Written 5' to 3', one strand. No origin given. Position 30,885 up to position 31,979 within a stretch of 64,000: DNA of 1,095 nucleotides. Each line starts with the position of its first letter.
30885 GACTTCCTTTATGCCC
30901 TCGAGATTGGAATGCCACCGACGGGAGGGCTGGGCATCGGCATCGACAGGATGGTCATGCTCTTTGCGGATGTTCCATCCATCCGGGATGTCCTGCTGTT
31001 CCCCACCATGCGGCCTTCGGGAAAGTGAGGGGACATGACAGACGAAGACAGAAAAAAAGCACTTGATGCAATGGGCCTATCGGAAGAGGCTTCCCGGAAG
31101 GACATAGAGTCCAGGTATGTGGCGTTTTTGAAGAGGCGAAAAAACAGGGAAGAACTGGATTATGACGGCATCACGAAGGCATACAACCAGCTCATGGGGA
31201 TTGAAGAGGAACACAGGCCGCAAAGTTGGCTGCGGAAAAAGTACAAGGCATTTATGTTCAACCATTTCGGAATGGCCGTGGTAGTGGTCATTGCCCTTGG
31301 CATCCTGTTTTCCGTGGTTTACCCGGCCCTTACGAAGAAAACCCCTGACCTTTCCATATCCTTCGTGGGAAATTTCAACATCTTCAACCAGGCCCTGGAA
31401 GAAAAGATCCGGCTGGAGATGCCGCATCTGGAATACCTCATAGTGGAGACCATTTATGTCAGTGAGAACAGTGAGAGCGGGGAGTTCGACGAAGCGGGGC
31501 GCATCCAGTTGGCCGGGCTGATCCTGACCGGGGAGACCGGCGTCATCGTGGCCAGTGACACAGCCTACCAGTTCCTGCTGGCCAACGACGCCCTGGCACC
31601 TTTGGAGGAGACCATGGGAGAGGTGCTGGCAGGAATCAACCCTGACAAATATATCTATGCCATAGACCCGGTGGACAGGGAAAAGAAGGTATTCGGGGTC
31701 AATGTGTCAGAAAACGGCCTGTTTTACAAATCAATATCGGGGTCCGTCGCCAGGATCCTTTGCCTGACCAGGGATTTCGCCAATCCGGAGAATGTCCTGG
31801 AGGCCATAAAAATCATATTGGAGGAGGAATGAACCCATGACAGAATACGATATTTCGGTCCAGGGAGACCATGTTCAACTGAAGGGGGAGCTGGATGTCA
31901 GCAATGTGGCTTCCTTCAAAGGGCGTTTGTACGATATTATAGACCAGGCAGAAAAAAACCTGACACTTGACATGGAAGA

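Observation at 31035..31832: Two diverged J-domain-like single-pass membrane paralogues about 21 kb apart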

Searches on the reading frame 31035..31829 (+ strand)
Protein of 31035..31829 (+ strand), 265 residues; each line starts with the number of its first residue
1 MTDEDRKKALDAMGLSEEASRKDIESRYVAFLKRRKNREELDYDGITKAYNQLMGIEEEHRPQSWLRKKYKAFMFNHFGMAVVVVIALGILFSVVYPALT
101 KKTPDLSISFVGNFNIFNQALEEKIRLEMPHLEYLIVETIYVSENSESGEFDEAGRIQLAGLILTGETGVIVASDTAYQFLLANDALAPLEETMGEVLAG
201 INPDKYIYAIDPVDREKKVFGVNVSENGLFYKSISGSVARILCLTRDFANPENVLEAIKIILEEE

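Call 4: search_protein_families(library=pfam, proteins=[window:31035-31829:+], max_evalue=10)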
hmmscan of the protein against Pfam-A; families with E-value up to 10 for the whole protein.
window:31035-31829:+ (265 aa): 2 families
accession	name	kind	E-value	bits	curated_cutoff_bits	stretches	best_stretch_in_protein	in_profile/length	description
PF18967.5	PycTM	-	0.083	13.7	27.2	1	77-126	13-66/107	Pycsar effector protein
PF18160.6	SLATT_5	-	0.11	12.3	29.5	1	21-90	123-188/192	SMODS and SLOG-associating 2TM effector domain family 5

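Call 5: search_protein_families(library=ncbifam, proteins=[window:31035-31829:+], max_evalue=10)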
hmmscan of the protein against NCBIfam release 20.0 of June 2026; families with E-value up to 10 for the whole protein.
window:31035-31829:+ (265 aa): 1 family
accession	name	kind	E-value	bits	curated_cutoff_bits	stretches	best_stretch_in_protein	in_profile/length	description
NF033631.1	SLATT_5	subfamily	0.048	13.2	60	1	17-86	112-178/180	SLATT domain-containing protein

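Call 6: find_homologous_proteins(query=window:31035-31829:+)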
Query window:31035-31829:+ (265 aa): 1 proteins with E <= 0.001 among 1570 candidates.
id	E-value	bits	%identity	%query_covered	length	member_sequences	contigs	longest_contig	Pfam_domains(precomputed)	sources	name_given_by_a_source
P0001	3.7e-168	575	100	100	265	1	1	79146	-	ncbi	ncbi:MAG: hypothetical protein R6W96_00695 [Clostridia bacterium]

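Call 14: search_solved_structures(query=A1, max_evalue=10, show_alignments=2)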
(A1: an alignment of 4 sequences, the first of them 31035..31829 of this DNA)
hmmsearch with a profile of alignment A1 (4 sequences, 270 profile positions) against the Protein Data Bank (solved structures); distinct sequences matched with E-value up to 10: 17.
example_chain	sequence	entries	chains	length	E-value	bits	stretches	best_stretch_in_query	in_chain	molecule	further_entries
2qjg_A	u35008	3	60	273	0.1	14.9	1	208-264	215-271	Putative aldolase MJ0400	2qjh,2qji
6iws_A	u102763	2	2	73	0.13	14.6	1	6-46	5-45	DnaJ homolog subfamily A member 3, mitochondrial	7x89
6dex_A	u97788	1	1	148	0.21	13.9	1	109-191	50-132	Suppressor of hydroxyurea sensitivity protein 1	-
2dn9_A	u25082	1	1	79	0.45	12.8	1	10-47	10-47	DnaJ homolog subfamily A member 3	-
9dyv_A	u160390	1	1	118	0.57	12.5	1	6-35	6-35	Chaperone protein DnaJ 2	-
4j7z_A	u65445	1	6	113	0.73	12.1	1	6-35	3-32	Chaperone protein DnaJ 2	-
4phg_A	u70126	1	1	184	0.96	11.7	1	106-158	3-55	GTP-binding protein YPT7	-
2ctw_A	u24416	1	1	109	1.4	11.2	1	9-35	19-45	DnaJ homolog subfamily C member 5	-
9vp3_A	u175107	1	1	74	1.7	11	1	88-135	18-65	Pilin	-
5nro_B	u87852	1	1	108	1.8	10.9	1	4-38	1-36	Chaperone protein DnaJ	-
9hvc_A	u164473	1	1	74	1.9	10.8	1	88-135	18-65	Pili assembly chaperone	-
9vpe_A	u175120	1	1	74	2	10.7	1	88-135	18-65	Pilin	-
9vp4_A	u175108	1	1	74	2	10.7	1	88-135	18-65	Pilin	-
9vp2_A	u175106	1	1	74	2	10.7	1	88-135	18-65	Pilin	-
1bqz_A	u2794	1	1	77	2.4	10.5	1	6-40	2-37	DNAJ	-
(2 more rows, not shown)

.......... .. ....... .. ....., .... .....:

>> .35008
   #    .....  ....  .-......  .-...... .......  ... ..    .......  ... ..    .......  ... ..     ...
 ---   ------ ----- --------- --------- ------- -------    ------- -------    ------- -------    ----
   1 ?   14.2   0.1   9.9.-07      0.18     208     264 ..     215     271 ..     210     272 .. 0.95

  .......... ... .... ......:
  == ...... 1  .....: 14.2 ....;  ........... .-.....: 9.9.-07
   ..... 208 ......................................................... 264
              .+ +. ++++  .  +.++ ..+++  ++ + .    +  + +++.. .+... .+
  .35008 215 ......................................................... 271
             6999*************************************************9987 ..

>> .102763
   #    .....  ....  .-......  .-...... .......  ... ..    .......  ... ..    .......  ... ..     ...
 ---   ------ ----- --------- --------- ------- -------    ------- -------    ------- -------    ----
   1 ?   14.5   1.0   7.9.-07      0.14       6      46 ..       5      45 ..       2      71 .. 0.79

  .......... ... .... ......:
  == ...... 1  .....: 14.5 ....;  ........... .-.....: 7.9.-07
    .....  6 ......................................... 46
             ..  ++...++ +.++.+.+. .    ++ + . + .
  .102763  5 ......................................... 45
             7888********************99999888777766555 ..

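Call 16: search_protein_representatives(alignment_id=A1)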
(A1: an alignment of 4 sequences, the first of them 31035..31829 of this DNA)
Query: 4 sequences, 270 profile positions. Proteins with E-value up to 0.001 (for the whole library): 465; up to 1e-10: 173; up to 1e-30: 13. The best 150 are listed.
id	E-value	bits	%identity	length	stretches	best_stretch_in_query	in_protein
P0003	3.4e-130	449.4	-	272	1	1-269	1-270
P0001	1.7e-107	375.0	-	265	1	1-270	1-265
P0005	3.0e-83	295.4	-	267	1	4-269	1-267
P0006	1.1e-70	254.2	-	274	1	1-269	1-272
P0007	4.6e-48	180.1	-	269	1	4-250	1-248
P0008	3.4e-43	164.1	-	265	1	4-268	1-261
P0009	2.5e-39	151.4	-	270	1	1-249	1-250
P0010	5.9e-37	143.6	-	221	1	1-110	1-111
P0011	4.7e-36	140.7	-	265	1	4-269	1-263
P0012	1.3e-32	129.4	-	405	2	4-267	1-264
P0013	1.3e-32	129.4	-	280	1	4-268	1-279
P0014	1.8e-32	129.0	-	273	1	4-267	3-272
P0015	1.2e-31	126.3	-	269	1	7-267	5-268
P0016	2.4e-28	115.4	-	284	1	4-268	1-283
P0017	2.9e-28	115.2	-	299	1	5-268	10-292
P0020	9.7e-28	113.4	-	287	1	4-269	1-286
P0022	5.0e-27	111.1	-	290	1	4-269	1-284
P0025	2.4e-26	108.9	-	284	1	5-268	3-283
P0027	3.1e-25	105.2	-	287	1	7-267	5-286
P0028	7.9e-25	103.9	-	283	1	5-267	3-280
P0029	2.1e-24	102.5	-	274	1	4-268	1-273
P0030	4.1e-24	101.6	-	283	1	4-268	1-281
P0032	2.2e-23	99.2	-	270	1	4-267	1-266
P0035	5.0e-23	98.0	-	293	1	4-268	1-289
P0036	5.3e-23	97.9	-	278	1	10-268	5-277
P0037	2.0e-22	96.0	-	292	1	7-266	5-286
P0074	4.2e-17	78.6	-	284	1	4-268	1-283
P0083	2.5e-16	76.0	-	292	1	5-266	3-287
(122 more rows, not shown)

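Call 20: search_protein_families(library=pfam, alignment_id=A2, max_evalue=0.01)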
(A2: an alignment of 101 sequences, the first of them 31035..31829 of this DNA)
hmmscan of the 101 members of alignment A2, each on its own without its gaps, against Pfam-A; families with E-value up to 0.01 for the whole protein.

A. member 1, window:31035-31829:+ (265 aa): 0 families

B. families by the number of members that match (of 101 scanned): 8 families
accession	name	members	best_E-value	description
PF00226.36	DnaJ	70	2.1e-09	DnaJ domain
PF13446.11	RPT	9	8.5e-05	A repeated domain in UCH-protein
PF01547.30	SBP_bac_1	8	0.00047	Bacterial extracellular solute-binding protein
PF23054.1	UBA_N4BP1_C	1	0.0036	N4BP1, C-terminal UBA domain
PF09830.14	ATP_transf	1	0.0048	ATP adenylyltransferase C-terminal domain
PF09402.16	MSC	1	0.006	Man1-Src1p-C-terminal domain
PF18641.6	LidA_Long_CC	1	0.0076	LidA long coiled-coil domain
PF09363.15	XFP_C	1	0.01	XFP C-terminal domain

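Call 21: list_cluster_members(proteins=[P0008, P0013, P0014, P0016, P0020, P0025, P0035, P0011, P0006, P0029])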
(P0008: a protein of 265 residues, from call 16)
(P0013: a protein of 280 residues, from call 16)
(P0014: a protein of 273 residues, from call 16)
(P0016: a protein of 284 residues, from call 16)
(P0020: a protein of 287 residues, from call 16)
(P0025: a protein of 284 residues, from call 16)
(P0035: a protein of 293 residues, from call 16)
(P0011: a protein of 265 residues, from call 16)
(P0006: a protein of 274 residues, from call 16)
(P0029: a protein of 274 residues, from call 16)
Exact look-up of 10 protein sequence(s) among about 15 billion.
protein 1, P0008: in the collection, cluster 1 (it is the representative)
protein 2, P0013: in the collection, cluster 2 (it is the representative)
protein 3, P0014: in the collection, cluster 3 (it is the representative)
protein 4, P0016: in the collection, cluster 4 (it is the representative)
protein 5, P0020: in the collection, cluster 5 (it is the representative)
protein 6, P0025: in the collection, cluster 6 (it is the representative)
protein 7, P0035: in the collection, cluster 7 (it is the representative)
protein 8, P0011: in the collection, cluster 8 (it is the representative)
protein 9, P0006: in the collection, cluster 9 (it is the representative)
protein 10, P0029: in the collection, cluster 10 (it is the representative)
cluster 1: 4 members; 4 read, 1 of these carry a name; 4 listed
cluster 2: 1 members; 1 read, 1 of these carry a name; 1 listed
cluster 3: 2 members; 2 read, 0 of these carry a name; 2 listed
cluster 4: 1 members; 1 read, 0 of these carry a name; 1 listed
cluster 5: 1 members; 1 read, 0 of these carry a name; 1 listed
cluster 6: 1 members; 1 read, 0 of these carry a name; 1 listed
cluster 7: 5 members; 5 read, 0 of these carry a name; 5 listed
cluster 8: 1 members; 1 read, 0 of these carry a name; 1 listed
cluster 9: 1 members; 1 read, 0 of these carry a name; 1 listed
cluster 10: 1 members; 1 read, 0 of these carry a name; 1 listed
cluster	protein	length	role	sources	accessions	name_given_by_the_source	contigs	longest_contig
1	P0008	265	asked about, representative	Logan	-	-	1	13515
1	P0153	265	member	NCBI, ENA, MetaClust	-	\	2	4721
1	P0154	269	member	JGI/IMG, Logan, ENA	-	-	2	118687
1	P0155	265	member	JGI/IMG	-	-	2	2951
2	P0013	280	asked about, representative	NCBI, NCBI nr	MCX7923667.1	MAG: hypothetical protein N3B21_16905 [Clostridia bacterium] | hypothetical protein [Clostridia bacterium]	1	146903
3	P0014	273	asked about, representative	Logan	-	-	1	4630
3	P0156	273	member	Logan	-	-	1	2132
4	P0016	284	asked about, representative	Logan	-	-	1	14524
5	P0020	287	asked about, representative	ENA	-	-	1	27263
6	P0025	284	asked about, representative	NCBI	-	-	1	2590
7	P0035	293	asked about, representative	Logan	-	-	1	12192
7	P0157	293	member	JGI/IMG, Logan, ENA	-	-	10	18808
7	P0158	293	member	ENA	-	-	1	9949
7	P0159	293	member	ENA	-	-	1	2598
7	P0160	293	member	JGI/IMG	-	-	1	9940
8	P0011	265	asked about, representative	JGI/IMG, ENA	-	-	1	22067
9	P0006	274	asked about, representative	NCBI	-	-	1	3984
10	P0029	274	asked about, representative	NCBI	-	-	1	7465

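Call 22: find_homologous_proteins(query=A2, max_evalue=0.00001)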
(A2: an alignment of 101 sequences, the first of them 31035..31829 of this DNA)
Query A2 (101 sequences) (265 aa, profile of the alignment): 4 proteins with E <= 0.00001 among 8000 candidates.
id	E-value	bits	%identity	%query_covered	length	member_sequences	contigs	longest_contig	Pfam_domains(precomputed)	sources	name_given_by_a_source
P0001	7.4e-56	207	100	100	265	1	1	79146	-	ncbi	ncbi:MAG: hypothetical protein R6W96_00695 [Clostridia bacterium]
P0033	4.0e-38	149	20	65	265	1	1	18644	-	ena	-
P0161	1.5e-34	138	29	41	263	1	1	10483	-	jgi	-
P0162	9.2e-6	43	32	12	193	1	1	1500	PF00226.37,PF05656.21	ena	-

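Call 30: find_encoding_contigs(protein=P0008, flank=6000, max_places=4)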
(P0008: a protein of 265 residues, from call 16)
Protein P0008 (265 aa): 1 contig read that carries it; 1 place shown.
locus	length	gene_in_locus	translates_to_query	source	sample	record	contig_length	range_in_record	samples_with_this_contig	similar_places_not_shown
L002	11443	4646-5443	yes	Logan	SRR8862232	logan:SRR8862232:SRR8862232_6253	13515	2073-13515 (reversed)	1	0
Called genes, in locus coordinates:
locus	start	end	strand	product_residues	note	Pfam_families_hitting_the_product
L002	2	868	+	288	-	?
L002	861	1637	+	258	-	PF00290:Trp_syntA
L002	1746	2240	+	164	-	PF03449:GreA_GreB_N, PF01272:GreA_GreB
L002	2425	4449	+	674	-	PF01921:tRNA-synt_1f, PF01588:tRNA_bind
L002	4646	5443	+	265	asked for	-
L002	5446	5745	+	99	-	PF01740:STAS, PF13466:STAS_2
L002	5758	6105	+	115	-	-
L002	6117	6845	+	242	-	PF04542:Sigma70_r2, PF04539:Sigma70_r3, PF08281:Sigma70_r4_2, PF04545:Sigma70_r4, PF01381:HTH_3 (faint)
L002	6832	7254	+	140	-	PF13581:HATPase_c_2, PF02518:HATPase_c (weak)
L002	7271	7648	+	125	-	PF06397:Desulfoferrod_N, PF01880:Desulfoferrodox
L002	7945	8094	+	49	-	PF00471:Ribosomal_L33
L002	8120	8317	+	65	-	PF00584:SecE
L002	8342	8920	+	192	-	PF02357:NusG, PF00467:KOW (weak), PF23284:KOW2_Spt5 (weak)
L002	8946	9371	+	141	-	PF03946:Ribosomal_L11_N, PF00298:Ribosomal_L11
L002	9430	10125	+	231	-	PF00687:Ribosomal_L1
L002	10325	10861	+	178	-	PF00466:Ribosomal_L10, PF27436:RL10_C (weak)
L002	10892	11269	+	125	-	PF16320:Ribosomal_L12_N, PF00542:Ribosomal_L12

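Call 31: predict_structure(alignment_id=A2)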
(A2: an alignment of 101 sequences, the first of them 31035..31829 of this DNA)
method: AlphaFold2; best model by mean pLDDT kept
length: 265 residues; sequences in the alignment: 101
mean_pLDDT: 93.2   pTM: 0.72
mean pLDDT of the five models: 93.2, 92.4, 92.3, 92.0, 91.7
residues with pLDDT >= 90: 226; 70-90: 29; 50-70: 10; < 50: 0
segments of 3 or more residues with pLDDT < 50: none
pLDDT, mean of each block of 10 residues (from residue 1): 96 97 97 93 95 83 80 90 97 96 96 90 97 96 81 91 94 96 96 93 97 96 96 90 96 96 88
secondary structure, 60 per line:
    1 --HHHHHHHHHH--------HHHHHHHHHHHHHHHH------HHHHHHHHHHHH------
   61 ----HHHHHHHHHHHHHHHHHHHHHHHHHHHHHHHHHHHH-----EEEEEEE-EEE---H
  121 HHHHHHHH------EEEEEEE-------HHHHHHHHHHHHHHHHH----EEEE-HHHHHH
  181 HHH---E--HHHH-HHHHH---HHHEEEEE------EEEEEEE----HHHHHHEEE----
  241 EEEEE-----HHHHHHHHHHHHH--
elements in order: H3-12 H21-36 H43-54 H65-100 E106-112 E114-116 H120-128 E135-141 H149-165 E170-173 H175-183 H190-193 H195-199 E206-210 E217-223 H228-233 E234-236 E241-245 H251-263

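Call 32: find_encoding_contigs(protein=P0013, flank=6000, max_places=3)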
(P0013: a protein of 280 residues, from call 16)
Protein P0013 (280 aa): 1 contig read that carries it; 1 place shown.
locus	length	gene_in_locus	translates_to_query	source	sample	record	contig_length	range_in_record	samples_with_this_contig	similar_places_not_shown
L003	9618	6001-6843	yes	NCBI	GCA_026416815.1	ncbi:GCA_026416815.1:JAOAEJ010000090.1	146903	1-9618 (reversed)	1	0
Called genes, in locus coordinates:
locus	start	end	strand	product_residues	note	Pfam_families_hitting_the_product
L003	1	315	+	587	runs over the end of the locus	PF07833:Cu_amine_oxidN1, PF08239:SH3_3 (weak), PF00704:Glyco_hydro_18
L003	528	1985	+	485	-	PF00478:IMPDH, PF00571:CBS, PF01070:FMN_dh (weak), PF03060:NMO (weak)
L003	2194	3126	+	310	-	-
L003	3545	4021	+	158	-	PF03449:GreA_GreB_N, PF01272:GreA_GreB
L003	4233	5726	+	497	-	PF01336:tRNA_anti-codon, PF00152:tRNA-synt_2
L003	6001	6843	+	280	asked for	PF00226:DnaJ (weak)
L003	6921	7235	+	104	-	PF01740:STAS, PF13466:STAS_2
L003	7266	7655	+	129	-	PF13581:HATPase_c_2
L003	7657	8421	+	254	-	PF04542:Sigma70_r2, PF04539:Sigma70_r3, PF01381:HTH_3 (faint), PF08281:Sigma70_r4_2 (faint), PF04545:Sigma70_r4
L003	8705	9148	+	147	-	PF13581:HATPase_c_2, PF02518:HATPase_c (weak)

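Call 36: fold_search(model_id=the predicted structure, library=pdb)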
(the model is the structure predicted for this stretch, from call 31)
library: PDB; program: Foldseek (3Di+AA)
matches with E <= 10: 896; with E <= 0.001: 0
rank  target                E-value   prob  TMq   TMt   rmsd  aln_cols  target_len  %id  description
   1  7v09_A                1.2e-03  0.99  0.24  0.17   5.4       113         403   18  Crystal structure of ECL_RS08780, putative sugar transport system periplasmic sugar-binding protein (released 2022-05-18)
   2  8vqk_A                1.5e-03  0.99  0.24  0.17   5.1       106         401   14  YcjN from Escherichia coli (released 2024-10-09)
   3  1eu8_A                2.8e-03  0.99  0.29  0.20   5.5       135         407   13  STRUCTURE OF TREHALOSE MALTOSE BINDING PROTEIN FROM THERMOCOCCUS LITORALIS (released 2001-03-14)
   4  6ffl_A                5.4e-03  0.99  0.28  0.20   5.0       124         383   14  Maltose/maltodextrin-binding domain MalE from Bdellovibrio bacteriovorus bound to maltotriose (released 2018-01-24)
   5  5swb_D                5.8e-03  0.96  0.26  0.17   5.3       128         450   11  Crystal structure of N-glycan transport solute binding protein (NgtS) from Streptococcus pneumoniae in complex with Ma (released 2016-12-14)
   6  4r9f_A                6.1e-03  0.94  0.24  0.17   6.1       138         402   10  CpMnBP1 with Mannobiose Bound (released 2014-10-29)
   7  5f7v_A                6.9e-03  0.97  0.27  0.20   5.8       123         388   15  ABC substrate-binding protein Lmo0181 from Listeria monocytogenes in complex with cycloalternan (released 2016-09-07)
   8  4rk2_B                7.4e-03  0.97  0.26  0.19   5.0       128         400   12  Crystal structure of sugar transporter RHE_PF00321 from Rhizobium etli, target EFI-510806, an open conformation (released 2014-11-05)
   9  3k01                  7.9e-03  0.91  0.24  0.18   6.3       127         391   21  Crystal structures of the GacH receptor of Streptomyces glaucescens GLA.O in the unliganded form and in complex with aca (released 2010-02-16)
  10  3quf_B                8.3e-03  0.97  0.27  0.20   5.6       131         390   17  The structure of a family 1 extracellular solute-binding protein from Bifidobacterium longum subsp. infantis (released 2011-05-04)
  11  4ovj                  8.3e-03  0.97  0.27  0.19   4.8       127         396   13  Extracellular solute-binding protein family 1 from Alicyclobacillus acidocaldarius subsp. acidocaldarius DSM 446 (released 2013-11-06)
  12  5ci5_B                8.3e-03  0.95  0.25  0.18   5.7       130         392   15  Crystal Structure of an ABC transporter Solute Binding Protein from Thermotoga Lettingae TMO (Tlet_1705, TARGET EFI-51 (released 2015-07-22)
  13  7x0j_B                1.1e-02  0.80  0.23  0.16   5.8       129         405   14  Crystal structure of sugar binding protein CbpB complexed wtih cellobiose from Clostridium thermocellum (released 2022-09-14)
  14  7x0m_B                1.1e-02  0.92  0.27  0.19   4.6       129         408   17  Crystal structure of sugar binding protein CbpB complexed wtih cellopentaose from Clostridium thermocellum (released 2022-09-14)
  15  4qsd_A                1.2e-02  0.93  0.26  0.19   5.5       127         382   12  Crystal structure of atu4361 sugar transporter from Agrobacterium Fabrum C58, target efi-510558, with bound sucrose (released 2014-08-06)
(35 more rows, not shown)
